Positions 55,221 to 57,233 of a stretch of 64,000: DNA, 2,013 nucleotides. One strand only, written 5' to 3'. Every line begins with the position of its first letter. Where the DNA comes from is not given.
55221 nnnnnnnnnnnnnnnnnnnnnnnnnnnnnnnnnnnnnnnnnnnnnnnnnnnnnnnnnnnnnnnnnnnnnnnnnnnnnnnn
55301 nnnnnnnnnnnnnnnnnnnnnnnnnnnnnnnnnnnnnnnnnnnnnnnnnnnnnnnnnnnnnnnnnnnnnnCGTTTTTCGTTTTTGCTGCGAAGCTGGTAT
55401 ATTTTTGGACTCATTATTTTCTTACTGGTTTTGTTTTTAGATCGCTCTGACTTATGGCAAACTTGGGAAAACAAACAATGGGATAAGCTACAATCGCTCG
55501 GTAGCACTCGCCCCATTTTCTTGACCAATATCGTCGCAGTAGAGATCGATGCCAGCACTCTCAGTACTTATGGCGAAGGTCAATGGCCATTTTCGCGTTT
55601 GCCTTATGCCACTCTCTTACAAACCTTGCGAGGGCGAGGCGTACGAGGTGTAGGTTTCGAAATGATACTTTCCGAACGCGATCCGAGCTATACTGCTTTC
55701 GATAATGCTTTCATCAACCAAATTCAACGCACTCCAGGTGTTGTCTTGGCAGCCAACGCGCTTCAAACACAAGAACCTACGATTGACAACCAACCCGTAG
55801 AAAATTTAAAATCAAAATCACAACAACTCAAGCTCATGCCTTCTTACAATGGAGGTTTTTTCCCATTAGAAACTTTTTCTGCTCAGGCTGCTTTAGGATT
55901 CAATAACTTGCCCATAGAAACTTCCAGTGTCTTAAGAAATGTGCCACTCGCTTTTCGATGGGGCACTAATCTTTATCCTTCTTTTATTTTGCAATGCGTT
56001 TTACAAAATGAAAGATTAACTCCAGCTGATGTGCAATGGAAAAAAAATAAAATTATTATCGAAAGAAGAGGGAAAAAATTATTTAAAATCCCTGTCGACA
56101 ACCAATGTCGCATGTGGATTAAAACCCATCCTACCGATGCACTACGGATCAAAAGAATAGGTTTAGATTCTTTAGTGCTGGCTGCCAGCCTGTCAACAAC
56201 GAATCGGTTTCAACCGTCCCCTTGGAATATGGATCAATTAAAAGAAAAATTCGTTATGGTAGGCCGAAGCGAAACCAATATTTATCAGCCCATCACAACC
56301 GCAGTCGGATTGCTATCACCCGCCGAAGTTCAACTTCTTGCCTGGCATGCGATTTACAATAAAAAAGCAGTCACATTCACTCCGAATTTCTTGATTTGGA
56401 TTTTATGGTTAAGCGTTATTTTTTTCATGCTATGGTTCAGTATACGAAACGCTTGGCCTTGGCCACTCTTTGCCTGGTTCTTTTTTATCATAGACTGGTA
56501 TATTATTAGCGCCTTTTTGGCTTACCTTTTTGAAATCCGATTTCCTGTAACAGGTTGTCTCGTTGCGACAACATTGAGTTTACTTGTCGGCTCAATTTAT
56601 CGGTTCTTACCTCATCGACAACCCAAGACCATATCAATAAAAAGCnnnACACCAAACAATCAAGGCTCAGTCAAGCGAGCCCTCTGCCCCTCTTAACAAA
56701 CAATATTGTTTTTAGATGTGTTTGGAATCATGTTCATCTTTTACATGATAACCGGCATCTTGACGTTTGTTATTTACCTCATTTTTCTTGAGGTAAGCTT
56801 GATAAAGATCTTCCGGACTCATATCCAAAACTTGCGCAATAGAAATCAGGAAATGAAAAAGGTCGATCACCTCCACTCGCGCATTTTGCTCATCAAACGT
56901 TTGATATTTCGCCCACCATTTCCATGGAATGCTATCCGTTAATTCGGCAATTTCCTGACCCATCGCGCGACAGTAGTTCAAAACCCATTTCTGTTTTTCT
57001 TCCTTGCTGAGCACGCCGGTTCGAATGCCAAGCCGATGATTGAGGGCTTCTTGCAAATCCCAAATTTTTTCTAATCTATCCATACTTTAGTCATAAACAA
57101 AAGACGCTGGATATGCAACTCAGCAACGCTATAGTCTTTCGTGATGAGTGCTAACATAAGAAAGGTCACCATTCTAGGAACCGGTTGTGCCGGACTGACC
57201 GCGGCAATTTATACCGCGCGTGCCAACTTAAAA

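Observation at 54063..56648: CCA-adding enzyme fused to an extracytoplasmic CHASE2 sensor that has no other output domain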

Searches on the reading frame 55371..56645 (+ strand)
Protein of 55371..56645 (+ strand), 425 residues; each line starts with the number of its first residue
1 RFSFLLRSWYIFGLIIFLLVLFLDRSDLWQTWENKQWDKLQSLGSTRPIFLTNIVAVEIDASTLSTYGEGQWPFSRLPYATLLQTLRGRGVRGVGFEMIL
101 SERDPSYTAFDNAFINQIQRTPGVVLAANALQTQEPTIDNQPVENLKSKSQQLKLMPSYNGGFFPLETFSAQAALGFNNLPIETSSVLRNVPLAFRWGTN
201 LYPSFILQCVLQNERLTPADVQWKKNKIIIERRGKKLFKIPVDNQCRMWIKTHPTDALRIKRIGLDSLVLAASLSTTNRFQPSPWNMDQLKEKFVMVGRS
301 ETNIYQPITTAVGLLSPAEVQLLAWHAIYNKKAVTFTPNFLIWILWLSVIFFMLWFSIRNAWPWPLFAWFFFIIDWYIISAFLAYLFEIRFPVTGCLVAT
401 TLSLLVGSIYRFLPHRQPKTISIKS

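Call 24: search_solved_structures(query=window:55371-56645:+, max_evalue=10)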
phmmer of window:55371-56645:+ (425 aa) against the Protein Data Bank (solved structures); distinct sequences matched with E-value up to 10: 0.

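Call 39: find_homologous_proteins(query=window:55371-56645:+, max_evalue=0.00001)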
Query window:55371-56645:+ (425 aa): 1 proteins with E <= 0.00001 among 8000 candidates.
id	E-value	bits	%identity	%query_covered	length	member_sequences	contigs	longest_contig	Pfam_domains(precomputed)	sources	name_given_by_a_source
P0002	1.5e-212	724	74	96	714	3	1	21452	PF05226.17,PF12627.13,PF01966.29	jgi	jgi:putative nucleotidyltransferase with HDIG domain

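Call 49: search_protein_representatives(protein=window:55371-56645:+)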
Query: 425 residues. Proteins with E-value up to 0.001 (for the whole library): 637; up to 1e-10: 61; up to 1e-30: 6. The best 150 are listed.
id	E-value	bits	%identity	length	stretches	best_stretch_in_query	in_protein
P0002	4.7e-213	724.3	74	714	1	8-416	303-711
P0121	4.6e-80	286.1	38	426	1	10-408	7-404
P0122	2.5e-69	250.7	36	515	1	18-413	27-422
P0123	5.7e-63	229.7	34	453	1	11-401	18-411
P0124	7.7e-46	173.3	29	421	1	12-358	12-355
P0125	1.9e-35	139.1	30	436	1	12-399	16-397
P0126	2.3e-29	119.0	29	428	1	6-396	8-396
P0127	3.3e-28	115.2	29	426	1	69-397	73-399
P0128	3.6e-28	115.1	30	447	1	70-394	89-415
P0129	6.4e-28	114.3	29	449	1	69-401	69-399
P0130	5.6e-27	111.1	34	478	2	132-349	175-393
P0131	1.8e-26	109.5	26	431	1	70-410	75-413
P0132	1.3e-23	100.0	28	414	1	67-405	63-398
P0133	4.6e-23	98.3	29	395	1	69-328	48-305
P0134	7.8e-23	97.5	29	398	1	68-406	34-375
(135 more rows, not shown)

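Call 63: predict_structure(alignment_id=A4)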
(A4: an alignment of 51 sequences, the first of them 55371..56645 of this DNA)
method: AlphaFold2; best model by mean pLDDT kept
length: 425 residues; sequences in the alignment: 51
mean_pLDDT: 93.5   pTM: 0.91
mean pLDDT of the five models: 93.5, 92.4, 92.4, 92.1, 91.9
residues with pLDDT >= 90: 362; 70-90: 51; 50-70: 12; < 50: 0
segments of 3 or more residues with pLDDT < 50: none
pLDDT, mean of each block of 10 residues (from residue 1): 84 97 92 94 87 95 95 96 97 97 92 98 97 86 91 94 95 97 90 96 98 98 96 97 96 90 97 82 91 98 96 96 96 95 96 96 97 97 95 95 97 72 61
secondary structure, 60 per line:
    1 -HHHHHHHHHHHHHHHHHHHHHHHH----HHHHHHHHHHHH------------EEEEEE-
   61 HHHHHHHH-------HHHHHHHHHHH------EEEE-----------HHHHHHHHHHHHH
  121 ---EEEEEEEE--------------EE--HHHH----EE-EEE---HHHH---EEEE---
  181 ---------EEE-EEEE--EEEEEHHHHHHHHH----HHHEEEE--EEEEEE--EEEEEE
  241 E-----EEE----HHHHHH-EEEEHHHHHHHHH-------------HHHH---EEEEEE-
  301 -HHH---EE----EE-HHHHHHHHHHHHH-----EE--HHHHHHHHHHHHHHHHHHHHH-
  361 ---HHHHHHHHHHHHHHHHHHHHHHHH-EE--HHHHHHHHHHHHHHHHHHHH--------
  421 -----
elements in order: H2-25 H30-41 E54-59 H61-68 H76-86 E93-96 H108-120 E124-131 H150-153 E161-163 H167-170 E174-177 E190-192 E194-197 E200-204 H205-213 E221-224 E227-232 E235-241 E247-249 H254-259 E261-264 H265-273 H287-290 E294-299 H317-329 H339-359 H364-387 H393-412

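Call 65: fold_search(model_id=the predicted structure, library=pdb)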
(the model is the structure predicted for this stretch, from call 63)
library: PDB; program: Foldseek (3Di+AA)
matches with E <= 10: 169; with E <= 0.001: 0
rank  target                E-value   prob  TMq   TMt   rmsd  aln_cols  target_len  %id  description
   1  9ys2_B                4.5e-01  0.03  0.12  0.12  23.1       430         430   10  Crystal structure of Cysteinyl-tRNA synthetase (CysRS) from Plasmodium falciparum in complex with cysteinyl-AMP (released 2025-10-29)
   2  1qo5_K                5.6e-01  0.09  0.11  0.13  14.3       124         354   14  Fructose 1,6-bisphosphate Aldolase from Human Liver Tissue (released 2000-11-05)
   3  9ys2_A                8.7e-01  0.02  0.11  0.11  23.1       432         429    9  Crystal structure of Cysteinyl-tRNA synthetase (CysRS) from Plasmodium falciparum in complex with cysteinyl-AMP (released 2025-10-29)
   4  4blt_C                9.7e-01  0.02  0.10  0.12  14.8       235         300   10  P4 PROTEIN FROM BACTERIOPHAGE PHI12 S292A MUTANT IN COMPLEX WITH AMPcPP (released 2013-08-21)
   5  8xj7_A                1.1e+00  0.02  0.08  0.09  15.1       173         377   12  The Cryo-EM structure of MPXV E5 in complex with DNA (released 2024-05-01)
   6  7knp_A                1.4e+00  0.03  0.14  0.10  17.7       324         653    8  Crystal structure of Acetyl-CoA synthetase in complex with adenosine-5'-butylphosphate from Cryptococcus neoformans va (released 2020-12-23)
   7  4bwl_D                1.5e+00  0.08  0.08  0.11  13.1       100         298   10  Structure of the Y137A mutant of E. coli N-acetylneuraminic acid lyase in complex with pyruvate, N-acetyl-D-mannosamin (released 2014-02-19)
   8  9fhk_A                1.5e+00  0.07  0.12  0.14  13.3       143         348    7  Structure of the F13 protein of Vaccinia virus (P21 crystal form) (released 2025-03-12)
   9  4blt_A                1.5e+00  0.02  0.11  0.13  15.0       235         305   10  P4 PROTEIN FROM BACTERIOPHAGE PHI12 S292A MUTANT IN COMPLEX WITH AMPcPP (released 2013-08-21)
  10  9yrz_B                1.5e+00  0.02  0.12  0.12  23.0       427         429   10  Crystal structure of Cysteinyl-tRNA synthetase (CysRS) from Plasmodium falciparum in complex with AMP (released 2025-11-12)
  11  8u92_A                1.6e+00  0.08  0.09  0.12  10.3        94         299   12  Crystal structure of N-acetylneuraminate lyase (NanA) from Klebsiella aerogenes (pyruvate bound, Orthorhombic P form) (released 2023-09-27)
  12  4n0p_D                1.7e+00  0.06  0.11  0.25  10.7       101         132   12  Crystal structure of a pilus assembly protein CpaE (CC_2943) from Caulobacter crescentus CB15 at 1.75 A resolution (PS (released 2013-11-27)
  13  7u1x_B                1.7e+00  0.04  0.09  0.09  25.3       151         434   12  Structure of SPAC806.04c protein from fission yeast covalently bound to BeF3 (released 2022-06-01)
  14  9yrx_A                1.7e+00  0.01  0.11  0.11  23.2       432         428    9  Crystal structure of Cysteinyl-tRNA synthetase (CysRS) from Plasmodium falciparum in complex with Cysteine (released 2025-11-05)
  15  3pt1                  1.8e+00  0.06  0.09  0.08   6.8        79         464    9  Structure of DUF89 from Saccharomyces cerevisiae co-crystallized with F6P. (released 2010-12-15)
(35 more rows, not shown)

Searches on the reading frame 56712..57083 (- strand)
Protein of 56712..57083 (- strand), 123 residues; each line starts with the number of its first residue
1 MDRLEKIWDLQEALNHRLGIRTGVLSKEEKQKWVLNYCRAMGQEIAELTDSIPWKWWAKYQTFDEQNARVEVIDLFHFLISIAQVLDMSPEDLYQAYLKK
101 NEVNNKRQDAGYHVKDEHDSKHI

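Call 3: search_protein_families(library=pfam, proteins=[window:56712-57083:-], max_evalue=0.01)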
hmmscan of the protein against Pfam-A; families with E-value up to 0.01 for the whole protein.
window:56712-57083:- (123 aa): 2 families
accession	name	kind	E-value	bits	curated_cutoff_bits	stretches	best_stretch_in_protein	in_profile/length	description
PF08761.16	dUTPase_2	-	9.9e-22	78.4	22.9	2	4-83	2-79/162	dUTPase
PF12626.12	PolyA_pol_arg_C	-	0.0058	17.1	22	1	5-69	35-96/119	Polymerase A arginine-rich C-terminus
